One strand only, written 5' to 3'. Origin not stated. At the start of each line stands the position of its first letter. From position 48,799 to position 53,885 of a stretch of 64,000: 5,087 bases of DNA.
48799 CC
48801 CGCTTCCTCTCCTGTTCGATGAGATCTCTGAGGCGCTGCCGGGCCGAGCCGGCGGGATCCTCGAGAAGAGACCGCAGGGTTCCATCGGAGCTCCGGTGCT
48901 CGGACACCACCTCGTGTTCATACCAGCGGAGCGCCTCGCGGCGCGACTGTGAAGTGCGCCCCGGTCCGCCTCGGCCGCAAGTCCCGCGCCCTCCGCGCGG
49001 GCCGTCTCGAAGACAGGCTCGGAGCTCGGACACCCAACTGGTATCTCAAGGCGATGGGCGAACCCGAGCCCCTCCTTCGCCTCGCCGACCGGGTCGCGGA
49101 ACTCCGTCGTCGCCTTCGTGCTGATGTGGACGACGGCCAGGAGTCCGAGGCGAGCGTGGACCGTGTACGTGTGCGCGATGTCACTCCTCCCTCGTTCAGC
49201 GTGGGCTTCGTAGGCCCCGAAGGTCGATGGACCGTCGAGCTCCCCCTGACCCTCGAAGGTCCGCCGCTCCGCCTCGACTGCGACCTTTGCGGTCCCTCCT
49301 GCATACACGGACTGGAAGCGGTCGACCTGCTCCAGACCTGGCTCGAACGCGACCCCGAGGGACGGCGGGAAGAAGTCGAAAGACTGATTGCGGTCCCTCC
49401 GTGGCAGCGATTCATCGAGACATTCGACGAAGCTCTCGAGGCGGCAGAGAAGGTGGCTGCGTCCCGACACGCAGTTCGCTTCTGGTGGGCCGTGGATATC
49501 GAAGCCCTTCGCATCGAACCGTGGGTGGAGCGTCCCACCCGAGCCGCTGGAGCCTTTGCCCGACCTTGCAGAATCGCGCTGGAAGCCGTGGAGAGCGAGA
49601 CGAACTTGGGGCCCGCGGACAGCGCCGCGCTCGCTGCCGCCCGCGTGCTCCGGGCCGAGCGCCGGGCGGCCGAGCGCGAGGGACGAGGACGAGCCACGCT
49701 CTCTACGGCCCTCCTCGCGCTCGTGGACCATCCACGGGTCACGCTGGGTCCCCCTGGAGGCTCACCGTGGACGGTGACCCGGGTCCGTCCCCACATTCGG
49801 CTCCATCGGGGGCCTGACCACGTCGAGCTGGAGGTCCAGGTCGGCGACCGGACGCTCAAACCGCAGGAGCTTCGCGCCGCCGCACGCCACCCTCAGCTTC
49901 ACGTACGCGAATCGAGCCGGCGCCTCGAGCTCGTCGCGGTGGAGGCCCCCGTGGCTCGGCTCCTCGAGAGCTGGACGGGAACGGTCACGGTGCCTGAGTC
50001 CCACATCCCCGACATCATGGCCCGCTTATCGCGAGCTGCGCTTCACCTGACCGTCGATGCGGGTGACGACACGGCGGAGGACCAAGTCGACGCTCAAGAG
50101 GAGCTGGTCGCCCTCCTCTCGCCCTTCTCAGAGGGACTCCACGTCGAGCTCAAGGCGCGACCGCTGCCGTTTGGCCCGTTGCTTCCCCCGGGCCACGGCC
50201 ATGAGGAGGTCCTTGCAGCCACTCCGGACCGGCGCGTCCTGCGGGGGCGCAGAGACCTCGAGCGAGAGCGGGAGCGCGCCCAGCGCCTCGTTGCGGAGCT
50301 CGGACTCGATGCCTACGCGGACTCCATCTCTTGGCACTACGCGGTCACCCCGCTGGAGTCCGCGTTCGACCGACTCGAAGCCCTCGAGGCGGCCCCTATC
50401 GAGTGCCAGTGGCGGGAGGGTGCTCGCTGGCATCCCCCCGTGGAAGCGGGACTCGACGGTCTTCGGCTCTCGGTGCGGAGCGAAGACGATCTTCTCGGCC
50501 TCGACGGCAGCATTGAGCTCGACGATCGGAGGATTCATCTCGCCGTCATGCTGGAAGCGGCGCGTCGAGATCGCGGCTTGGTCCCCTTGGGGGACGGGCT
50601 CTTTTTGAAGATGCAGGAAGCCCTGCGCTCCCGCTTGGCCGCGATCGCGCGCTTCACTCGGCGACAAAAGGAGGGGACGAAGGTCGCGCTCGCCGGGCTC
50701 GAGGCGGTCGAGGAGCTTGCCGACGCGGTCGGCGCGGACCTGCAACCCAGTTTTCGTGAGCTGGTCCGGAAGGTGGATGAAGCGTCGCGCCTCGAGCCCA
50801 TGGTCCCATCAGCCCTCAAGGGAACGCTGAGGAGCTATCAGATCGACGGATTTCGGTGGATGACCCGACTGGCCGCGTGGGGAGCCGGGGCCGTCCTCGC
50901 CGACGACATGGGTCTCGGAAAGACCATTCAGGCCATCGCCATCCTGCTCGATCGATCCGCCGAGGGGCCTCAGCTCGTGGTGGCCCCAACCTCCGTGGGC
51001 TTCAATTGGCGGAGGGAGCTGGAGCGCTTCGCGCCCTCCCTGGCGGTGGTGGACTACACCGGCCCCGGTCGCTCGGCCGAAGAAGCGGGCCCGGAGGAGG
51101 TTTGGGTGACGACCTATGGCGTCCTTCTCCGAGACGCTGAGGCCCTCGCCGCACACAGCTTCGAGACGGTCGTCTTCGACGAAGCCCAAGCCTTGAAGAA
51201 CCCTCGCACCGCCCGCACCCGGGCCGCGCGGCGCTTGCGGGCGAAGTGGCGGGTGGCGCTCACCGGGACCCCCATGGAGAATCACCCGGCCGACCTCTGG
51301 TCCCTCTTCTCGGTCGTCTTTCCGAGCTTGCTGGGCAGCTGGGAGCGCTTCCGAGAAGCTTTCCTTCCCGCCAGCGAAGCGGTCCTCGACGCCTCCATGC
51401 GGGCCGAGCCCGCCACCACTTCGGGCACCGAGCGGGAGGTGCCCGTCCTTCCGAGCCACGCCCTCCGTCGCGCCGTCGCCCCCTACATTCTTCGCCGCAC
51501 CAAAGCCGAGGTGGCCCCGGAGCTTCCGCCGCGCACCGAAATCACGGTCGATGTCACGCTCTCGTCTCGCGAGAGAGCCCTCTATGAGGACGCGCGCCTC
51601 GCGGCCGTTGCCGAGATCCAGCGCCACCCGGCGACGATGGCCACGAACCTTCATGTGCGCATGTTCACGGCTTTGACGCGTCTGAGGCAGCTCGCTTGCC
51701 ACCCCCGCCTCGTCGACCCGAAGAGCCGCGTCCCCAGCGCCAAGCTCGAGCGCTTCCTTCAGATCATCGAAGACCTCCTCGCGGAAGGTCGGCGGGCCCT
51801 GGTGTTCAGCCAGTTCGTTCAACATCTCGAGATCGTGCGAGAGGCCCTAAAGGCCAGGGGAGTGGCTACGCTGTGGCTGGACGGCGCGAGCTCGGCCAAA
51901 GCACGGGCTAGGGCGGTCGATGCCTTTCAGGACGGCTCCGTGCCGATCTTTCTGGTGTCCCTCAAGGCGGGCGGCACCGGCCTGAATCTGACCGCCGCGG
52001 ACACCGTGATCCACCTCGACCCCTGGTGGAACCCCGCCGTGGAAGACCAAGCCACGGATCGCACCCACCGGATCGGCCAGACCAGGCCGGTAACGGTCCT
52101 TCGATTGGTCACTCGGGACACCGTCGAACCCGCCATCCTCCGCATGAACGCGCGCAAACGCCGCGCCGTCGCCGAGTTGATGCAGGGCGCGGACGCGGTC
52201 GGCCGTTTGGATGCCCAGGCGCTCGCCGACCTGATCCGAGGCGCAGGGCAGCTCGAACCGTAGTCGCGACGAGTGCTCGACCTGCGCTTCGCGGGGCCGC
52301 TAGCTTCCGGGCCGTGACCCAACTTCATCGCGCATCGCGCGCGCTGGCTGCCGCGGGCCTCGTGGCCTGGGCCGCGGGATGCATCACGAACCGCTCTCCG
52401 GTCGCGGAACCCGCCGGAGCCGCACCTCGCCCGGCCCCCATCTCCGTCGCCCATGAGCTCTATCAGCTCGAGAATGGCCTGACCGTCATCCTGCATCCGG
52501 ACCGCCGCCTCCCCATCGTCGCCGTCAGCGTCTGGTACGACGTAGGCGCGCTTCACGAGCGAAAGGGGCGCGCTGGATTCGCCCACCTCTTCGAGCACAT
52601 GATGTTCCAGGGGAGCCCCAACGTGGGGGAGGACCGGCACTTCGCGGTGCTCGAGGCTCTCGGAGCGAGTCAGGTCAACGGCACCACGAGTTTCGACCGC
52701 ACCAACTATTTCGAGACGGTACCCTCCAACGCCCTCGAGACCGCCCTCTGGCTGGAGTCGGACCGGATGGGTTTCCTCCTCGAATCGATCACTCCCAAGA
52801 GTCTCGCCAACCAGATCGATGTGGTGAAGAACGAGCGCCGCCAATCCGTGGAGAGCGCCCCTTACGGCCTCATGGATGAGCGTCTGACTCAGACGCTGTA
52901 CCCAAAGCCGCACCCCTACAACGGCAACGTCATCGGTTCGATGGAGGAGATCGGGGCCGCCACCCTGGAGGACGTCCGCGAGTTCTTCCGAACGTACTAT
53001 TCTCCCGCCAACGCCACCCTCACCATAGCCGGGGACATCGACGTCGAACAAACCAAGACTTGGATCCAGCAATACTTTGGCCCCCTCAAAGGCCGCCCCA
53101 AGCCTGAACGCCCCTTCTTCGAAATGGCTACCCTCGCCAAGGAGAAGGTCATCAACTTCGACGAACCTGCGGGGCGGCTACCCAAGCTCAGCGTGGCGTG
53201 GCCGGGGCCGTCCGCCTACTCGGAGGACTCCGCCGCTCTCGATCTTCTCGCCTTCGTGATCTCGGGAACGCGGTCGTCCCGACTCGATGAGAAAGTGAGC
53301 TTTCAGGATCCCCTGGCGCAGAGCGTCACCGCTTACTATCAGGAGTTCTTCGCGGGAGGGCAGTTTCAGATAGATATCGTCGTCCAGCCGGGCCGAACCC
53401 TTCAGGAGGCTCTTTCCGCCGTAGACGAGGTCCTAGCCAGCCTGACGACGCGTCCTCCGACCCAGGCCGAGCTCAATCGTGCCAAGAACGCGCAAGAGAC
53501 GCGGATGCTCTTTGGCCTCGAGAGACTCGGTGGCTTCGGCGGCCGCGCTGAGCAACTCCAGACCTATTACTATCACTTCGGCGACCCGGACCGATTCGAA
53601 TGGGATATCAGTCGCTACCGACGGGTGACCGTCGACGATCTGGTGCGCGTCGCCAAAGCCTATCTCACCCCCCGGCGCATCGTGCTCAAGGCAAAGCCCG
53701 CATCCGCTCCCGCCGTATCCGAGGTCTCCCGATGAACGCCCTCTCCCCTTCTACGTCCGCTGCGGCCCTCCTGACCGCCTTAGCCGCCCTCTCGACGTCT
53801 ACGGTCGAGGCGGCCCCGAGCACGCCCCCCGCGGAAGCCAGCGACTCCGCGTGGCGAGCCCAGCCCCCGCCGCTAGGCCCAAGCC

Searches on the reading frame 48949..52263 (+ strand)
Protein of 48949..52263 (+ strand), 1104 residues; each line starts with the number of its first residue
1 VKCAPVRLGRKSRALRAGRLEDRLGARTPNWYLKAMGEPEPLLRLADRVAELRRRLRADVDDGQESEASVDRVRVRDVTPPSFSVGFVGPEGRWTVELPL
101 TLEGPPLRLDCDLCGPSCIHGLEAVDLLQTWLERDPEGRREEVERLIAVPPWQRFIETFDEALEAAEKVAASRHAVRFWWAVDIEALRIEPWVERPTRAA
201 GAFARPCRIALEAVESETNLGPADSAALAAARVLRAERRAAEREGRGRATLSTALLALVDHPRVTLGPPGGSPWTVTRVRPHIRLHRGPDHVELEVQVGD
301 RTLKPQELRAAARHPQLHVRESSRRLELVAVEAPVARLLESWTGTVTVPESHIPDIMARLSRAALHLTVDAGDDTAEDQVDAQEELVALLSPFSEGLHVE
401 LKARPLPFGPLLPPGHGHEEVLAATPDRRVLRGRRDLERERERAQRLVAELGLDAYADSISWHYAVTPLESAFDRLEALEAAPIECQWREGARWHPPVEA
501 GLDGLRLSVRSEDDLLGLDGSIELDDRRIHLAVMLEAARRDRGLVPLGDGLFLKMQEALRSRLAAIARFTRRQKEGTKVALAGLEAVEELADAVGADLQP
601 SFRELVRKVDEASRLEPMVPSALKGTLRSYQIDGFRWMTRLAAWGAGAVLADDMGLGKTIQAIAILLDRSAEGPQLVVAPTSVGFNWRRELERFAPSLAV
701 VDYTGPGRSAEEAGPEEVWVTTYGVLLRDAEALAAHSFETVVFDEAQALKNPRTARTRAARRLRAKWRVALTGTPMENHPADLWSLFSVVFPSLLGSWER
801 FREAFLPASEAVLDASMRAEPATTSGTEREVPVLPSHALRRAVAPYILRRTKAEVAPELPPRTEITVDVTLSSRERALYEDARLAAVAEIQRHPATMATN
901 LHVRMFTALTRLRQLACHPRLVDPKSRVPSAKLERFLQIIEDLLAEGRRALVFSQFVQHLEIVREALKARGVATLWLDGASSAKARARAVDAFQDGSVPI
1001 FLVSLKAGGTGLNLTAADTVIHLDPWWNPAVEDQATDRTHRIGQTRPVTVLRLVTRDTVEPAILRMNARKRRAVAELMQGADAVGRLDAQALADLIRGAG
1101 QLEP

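Call 46: search_protein_families(library=pfam, proteins=[window:48949-52263:+], max_evalue=0.0001)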
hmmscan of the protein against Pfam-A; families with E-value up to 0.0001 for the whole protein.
window:48949-52263:+ (1104 aa): 2 families
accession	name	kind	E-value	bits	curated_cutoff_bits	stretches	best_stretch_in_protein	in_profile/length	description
PF00176.29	SNF2-rel_dom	-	2.8e-54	184.7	24.9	1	630-921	1-290/290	SNF2-related domain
PF00271.37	Helicase_C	-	8e-24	84.5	23.5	1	934-1043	4-110/110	Helicase conserved C-terminal domain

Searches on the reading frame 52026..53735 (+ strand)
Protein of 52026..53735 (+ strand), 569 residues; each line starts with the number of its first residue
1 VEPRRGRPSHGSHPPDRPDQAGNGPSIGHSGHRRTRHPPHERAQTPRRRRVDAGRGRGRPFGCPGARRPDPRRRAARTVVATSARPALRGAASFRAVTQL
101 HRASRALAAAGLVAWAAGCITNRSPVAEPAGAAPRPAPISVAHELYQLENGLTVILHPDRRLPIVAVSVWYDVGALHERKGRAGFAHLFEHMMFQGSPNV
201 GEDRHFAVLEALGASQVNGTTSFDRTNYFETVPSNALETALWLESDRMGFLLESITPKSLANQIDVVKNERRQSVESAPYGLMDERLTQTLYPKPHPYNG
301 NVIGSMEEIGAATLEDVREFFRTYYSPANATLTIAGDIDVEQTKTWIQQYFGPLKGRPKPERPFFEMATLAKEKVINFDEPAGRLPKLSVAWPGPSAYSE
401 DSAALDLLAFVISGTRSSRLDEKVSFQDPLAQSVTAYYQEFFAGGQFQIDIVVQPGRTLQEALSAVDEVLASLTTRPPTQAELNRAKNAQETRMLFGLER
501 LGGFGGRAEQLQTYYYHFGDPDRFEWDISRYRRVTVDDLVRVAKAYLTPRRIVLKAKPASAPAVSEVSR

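Call 46: search_protein_families(library=pfam, proteins=[window:52026-53735:+], max_evalue=0.0001)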
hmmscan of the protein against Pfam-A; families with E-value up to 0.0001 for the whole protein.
window:52026-53735:+ (569 aa): 2 families
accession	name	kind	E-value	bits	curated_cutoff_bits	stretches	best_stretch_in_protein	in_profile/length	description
PF05193.26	Peptidase_M16_C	-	3.8e-39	134.9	23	1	312-489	2-180/181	Peptidase M16 inactive domain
PF00675.25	Peptidase_M16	-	4.1e-17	62.9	22.3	1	156-292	4-136/149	Insulinase (Peptidase family M16)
